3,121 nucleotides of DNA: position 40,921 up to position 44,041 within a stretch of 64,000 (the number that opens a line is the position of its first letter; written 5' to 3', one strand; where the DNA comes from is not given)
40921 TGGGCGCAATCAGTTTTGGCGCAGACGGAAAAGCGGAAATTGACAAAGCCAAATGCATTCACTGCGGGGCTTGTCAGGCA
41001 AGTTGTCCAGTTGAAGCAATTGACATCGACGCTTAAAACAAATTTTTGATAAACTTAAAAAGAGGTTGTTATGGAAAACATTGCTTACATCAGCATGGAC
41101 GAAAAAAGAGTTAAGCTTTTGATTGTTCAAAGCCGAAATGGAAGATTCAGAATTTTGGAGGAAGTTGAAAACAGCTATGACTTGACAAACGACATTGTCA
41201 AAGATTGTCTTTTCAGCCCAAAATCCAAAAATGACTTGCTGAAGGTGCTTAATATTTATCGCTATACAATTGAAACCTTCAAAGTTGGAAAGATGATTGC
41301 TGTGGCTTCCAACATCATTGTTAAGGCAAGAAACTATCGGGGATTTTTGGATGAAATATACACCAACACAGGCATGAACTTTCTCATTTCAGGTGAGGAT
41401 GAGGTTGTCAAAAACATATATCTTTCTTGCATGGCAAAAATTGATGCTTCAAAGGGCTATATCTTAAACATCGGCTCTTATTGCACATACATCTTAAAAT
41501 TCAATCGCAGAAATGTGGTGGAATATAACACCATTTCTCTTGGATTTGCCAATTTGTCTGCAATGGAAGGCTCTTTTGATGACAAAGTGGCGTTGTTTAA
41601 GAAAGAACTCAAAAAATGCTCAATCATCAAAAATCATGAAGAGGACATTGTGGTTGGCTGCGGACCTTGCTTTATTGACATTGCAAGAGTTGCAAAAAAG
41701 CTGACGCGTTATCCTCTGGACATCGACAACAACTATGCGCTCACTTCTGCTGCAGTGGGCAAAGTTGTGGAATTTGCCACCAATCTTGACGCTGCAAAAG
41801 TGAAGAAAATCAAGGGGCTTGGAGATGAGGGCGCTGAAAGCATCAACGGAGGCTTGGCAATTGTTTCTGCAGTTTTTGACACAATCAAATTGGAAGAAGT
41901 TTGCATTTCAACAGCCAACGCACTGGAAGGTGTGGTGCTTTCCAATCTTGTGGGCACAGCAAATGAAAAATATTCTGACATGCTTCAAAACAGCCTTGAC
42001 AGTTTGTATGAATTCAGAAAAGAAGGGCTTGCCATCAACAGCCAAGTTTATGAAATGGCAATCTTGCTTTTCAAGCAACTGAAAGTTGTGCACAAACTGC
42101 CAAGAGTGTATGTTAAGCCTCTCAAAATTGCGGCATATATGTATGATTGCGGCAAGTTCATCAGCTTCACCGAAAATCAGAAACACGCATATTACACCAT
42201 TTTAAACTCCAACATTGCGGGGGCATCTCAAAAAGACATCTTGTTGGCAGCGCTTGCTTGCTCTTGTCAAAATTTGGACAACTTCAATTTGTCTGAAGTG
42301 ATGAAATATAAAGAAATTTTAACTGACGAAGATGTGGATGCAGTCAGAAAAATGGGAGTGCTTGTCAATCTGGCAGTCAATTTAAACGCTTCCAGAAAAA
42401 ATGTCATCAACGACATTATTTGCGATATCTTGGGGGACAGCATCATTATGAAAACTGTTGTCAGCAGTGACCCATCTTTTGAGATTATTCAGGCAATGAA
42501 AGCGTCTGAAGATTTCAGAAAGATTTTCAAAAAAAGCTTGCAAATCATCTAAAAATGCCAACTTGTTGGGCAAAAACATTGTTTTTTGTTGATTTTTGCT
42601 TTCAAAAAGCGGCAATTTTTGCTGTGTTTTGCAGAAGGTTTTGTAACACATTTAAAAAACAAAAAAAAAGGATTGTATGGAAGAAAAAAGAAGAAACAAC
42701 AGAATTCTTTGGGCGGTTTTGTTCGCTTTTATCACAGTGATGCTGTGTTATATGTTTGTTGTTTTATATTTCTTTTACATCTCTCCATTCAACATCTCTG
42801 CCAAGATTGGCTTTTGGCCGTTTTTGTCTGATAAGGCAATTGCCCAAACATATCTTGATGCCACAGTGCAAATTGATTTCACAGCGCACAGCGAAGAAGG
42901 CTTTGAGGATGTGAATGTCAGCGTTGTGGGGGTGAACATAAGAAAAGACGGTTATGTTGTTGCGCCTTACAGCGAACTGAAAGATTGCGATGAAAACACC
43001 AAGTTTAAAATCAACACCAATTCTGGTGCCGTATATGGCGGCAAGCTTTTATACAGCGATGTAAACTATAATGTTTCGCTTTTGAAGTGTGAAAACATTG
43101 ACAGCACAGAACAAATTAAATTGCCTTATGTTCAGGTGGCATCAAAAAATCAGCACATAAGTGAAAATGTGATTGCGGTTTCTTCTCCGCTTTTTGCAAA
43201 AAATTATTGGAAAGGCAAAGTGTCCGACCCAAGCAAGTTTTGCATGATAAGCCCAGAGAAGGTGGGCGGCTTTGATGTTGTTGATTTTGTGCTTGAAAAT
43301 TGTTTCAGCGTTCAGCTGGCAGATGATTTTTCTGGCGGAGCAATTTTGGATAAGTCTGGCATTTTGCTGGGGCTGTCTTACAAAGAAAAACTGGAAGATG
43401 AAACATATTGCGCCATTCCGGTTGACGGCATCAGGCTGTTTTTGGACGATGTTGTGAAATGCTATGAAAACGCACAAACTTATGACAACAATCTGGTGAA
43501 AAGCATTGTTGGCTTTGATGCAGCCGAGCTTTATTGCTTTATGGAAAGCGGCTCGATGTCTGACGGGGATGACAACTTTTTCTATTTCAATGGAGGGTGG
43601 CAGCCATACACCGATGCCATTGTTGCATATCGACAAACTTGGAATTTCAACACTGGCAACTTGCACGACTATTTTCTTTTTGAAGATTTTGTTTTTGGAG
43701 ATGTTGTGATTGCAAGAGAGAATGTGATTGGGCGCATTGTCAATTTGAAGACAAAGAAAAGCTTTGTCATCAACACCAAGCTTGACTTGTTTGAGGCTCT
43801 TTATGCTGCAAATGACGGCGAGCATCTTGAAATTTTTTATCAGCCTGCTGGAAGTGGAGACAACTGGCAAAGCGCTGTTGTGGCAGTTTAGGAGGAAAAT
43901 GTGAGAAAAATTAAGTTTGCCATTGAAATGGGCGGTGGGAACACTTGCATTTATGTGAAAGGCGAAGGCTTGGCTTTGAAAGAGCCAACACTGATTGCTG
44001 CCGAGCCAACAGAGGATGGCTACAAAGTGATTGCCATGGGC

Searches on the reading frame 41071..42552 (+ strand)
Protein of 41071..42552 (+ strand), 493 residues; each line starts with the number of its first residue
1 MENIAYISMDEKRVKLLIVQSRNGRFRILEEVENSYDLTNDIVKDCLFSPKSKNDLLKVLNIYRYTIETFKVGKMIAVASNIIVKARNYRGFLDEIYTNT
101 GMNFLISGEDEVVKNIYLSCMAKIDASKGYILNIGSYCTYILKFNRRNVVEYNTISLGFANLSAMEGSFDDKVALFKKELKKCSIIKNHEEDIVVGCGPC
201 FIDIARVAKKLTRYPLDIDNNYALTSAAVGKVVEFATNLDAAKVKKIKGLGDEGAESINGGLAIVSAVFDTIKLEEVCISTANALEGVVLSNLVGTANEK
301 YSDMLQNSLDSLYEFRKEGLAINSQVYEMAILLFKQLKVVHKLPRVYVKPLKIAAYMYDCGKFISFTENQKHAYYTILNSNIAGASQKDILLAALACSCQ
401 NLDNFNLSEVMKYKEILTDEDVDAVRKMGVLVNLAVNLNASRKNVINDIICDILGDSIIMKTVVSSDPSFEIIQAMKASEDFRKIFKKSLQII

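Call 5: search_protein_families(library=pfam, proteins=[window:41071-42552:+], max_evalue=0.01)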
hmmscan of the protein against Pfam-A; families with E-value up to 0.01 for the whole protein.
window:41071-42552:+ (493 aa): 2 families
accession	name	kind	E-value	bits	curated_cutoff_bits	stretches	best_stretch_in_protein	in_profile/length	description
PF02541.22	Ppx-GppA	-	2.3e-16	60.5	27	1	17-293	1-282/285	Ppx/GppA phosphatase family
PF21447.3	Ppx-GppA_III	-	6.4e-12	46.1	27.3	1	324-449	21-143/177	Ppx/GppA phosphatase, domain III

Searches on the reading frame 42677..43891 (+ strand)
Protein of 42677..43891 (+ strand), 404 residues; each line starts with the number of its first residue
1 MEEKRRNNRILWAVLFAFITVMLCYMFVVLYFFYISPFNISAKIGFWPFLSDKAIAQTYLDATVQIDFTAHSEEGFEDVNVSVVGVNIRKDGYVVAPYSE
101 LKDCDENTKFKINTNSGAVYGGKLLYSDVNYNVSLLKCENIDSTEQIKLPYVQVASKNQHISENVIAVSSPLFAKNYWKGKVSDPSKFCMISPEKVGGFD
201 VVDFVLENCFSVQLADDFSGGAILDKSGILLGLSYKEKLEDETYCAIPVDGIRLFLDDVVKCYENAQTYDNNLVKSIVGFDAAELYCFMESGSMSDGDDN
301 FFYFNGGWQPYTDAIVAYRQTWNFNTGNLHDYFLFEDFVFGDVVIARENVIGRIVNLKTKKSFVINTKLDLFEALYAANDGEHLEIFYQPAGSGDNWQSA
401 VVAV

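Call 5: search_protein_families(library=pfam, proteins=[window:42677-43891:+], max_evalue=0.01)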
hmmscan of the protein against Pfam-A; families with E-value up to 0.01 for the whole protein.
window:42677-43891:+ (404 aa): 1 family
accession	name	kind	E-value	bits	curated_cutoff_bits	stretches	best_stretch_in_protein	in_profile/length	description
PF13365.12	Trypsin_2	-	1.9e-07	32.3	27.6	1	85-233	3-144/144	Trypsin-like peptidase domain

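Call 30: find_homologous_proteins(query=window:42677-43888:+, max_evalue=1e-50)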
Query window:42677-43888:+ (404 aa): 21 proteins with E <= 1e-50 among 4008 candidates.
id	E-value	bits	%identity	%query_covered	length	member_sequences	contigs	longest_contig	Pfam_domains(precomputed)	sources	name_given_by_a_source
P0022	1.1e-272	922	100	100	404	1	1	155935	PF13365.13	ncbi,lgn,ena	-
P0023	2.9e-113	397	50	94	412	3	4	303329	PF13365.13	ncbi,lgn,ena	-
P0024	1.8e-110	388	46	97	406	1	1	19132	PF13365.13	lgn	-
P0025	2.6e-108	381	46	97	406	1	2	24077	PF13365.13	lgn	-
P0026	1.1e-107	379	45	97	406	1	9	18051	PF13365.13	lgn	-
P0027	3.1e-107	377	45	100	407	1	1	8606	PF13365.13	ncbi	-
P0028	3.6e-107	377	45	96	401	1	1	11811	-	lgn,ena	-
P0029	2.7e-105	371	46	96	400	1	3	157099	PF13365.13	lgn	-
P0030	6.6e-105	370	46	94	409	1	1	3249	-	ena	-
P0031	1.8e-104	368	43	97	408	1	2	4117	PF13365.13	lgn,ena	-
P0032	9.4e-104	366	46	96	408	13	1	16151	-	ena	-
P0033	8.4e-102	359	43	100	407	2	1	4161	PF13365.13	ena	-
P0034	1.5e-101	358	44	96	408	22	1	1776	-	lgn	-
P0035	4.1e-101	357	43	100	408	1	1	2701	-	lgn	-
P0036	5.3e-101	357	44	96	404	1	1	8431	-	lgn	-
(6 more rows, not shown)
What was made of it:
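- Tried and rejected: The next hit is 50% identical (call 30).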
